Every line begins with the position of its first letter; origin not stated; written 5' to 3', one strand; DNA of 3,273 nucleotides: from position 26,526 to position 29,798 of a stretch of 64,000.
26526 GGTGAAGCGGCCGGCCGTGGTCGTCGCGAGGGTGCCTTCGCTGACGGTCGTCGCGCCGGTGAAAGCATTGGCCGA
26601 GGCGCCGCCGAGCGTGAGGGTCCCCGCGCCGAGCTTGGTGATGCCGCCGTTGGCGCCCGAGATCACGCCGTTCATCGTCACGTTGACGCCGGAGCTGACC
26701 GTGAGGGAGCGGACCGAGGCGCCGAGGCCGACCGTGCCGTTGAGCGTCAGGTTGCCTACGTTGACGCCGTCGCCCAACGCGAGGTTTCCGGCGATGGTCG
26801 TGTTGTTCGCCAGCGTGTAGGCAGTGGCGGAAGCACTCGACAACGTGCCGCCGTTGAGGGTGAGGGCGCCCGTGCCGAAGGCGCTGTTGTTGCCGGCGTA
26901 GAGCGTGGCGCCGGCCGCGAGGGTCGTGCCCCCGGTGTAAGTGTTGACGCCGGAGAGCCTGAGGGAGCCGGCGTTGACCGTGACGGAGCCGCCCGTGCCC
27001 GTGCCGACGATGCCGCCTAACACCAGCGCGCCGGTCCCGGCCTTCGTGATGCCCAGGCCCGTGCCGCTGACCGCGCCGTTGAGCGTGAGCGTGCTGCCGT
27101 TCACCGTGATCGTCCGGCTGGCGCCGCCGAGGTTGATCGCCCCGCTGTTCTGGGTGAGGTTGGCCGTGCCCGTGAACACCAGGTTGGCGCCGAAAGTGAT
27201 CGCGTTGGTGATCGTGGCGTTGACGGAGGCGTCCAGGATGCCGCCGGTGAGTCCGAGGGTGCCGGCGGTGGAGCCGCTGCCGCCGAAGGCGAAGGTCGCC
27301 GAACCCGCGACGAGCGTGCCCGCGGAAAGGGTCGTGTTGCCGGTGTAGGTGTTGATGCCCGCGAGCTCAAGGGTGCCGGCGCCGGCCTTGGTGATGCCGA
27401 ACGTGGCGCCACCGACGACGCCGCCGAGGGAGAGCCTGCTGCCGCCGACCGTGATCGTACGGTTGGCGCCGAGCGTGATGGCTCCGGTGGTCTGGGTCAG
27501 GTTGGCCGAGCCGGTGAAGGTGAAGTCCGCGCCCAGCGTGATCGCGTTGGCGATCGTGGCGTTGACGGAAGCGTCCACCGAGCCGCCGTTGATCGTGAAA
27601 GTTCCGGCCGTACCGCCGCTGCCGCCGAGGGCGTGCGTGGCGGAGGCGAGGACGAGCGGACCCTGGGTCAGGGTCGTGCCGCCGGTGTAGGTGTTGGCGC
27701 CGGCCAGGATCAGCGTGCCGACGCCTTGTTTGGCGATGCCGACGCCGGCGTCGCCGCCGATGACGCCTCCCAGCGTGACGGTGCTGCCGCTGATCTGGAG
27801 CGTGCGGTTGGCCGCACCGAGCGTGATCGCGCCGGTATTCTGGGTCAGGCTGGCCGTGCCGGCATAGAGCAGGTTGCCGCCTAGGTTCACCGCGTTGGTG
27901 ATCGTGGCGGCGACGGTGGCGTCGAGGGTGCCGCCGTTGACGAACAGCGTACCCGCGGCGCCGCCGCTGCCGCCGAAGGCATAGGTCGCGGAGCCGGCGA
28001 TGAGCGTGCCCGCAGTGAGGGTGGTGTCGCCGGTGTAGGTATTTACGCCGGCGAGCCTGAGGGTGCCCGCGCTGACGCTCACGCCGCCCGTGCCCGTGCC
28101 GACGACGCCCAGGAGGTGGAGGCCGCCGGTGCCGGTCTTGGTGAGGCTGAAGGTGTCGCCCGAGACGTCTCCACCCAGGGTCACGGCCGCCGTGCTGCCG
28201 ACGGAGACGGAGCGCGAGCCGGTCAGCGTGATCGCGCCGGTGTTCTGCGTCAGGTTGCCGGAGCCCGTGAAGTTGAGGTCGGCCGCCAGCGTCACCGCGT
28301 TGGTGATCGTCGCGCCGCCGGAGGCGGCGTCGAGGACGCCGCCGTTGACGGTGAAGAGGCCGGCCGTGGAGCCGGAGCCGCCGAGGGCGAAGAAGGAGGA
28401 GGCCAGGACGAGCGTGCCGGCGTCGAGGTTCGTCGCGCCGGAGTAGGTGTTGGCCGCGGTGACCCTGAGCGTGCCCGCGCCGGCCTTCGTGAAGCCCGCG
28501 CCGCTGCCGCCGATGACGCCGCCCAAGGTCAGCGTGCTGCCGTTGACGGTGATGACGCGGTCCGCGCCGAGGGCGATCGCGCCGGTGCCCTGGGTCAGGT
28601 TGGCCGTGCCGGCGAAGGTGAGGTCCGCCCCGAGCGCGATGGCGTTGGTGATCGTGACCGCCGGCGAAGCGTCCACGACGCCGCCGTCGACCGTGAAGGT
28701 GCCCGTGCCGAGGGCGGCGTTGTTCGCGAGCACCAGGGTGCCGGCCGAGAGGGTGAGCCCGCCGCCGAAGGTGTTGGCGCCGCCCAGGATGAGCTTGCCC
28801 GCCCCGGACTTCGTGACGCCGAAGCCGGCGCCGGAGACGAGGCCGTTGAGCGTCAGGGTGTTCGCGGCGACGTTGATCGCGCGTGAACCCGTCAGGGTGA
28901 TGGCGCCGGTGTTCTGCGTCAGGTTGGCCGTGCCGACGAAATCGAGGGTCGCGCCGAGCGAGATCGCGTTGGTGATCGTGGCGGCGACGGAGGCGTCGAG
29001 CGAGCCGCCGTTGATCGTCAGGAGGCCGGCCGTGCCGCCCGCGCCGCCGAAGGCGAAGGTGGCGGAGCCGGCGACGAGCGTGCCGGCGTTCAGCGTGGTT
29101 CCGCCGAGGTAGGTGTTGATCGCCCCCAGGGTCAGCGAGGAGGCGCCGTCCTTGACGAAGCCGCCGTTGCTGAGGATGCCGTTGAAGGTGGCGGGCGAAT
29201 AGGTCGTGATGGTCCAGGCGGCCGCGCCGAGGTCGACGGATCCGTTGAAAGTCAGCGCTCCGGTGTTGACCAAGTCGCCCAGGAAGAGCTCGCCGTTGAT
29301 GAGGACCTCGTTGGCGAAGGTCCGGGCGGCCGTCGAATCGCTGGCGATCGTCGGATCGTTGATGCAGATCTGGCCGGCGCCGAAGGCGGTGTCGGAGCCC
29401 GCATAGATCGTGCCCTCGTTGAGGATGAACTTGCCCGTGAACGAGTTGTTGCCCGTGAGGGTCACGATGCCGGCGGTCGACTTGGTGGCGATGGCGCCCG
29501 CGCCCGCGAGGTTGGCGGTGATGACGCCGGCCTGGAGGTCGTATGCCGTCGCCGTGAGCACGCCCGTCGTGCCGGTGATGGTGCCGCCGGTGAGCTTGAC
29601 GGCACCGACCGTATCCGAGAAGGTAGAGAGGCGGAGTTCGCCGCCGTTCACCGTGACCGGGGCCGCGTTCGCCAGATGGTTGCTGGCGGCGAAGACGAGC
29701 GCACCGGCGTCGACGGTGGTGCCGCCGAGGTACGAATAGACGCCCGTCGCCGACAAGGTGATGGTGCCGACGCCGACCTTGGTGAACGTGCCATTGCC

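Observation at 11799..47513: One 35.7-kb ORF encodes an 11,904-aa classical autotransporter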

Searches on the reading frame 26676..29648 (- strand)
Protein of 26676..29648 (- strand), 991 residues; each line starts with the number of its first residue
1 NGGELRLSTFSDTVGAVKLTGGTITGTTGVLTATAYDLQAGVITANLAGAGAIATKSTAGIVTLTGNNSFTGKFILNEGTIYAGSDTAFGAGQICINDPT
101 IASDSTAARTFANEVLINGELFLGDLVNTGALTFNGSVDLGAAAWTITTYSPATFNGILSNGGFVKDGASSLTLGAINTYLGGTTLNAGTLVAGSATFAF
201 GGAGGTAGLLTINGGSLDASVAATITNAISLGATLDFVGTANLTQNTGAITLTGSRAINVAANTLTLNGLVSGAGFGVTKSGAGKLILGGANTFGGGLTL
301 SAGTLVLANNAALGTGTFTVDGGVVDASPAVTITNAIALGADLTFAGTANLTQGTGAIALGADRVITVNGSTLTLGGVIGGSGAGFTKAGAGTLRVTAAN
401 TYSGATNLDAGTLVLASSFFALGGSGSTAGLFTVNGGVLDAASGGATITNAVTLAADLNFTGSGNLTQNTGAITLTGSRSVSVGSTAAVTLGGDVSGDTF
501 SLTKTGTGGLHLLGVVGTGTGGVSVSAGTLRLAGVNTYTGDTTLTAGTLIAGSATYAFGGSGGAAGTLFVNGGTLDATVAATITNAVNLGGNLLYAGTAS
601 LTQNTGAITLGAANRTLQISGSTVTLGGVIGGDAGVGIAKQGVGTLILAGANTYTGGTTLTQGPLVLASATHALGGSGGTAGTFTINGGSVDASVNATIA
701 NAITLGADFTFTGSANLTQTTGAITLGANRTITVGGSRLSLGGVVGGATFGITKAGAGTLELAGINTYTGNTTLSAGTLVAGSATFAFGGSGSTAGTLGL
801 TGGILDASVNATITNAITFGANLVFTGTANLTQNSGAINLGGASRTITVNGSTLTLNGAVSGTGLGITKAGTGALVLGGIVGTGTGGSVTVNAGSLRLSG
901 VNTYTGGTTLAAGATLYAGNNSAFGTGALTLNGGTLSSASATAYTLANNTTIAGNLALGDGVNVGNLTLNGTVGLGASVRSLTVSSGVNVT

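Call 8: search_protein_families(library=pfam, proteins=[window:26676-29648:-], max_evalue=0.01)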
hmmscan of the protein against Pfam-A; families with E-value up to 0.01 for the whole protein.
window:26676-29648:- (991 aa): 1 family
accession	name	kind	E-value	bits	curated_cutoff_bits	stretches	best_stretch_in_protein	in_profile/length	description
PF12951.13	PATR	-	3.4e-37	126.6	27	8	386-415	1-30/30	Passenger-associated-transport-repeat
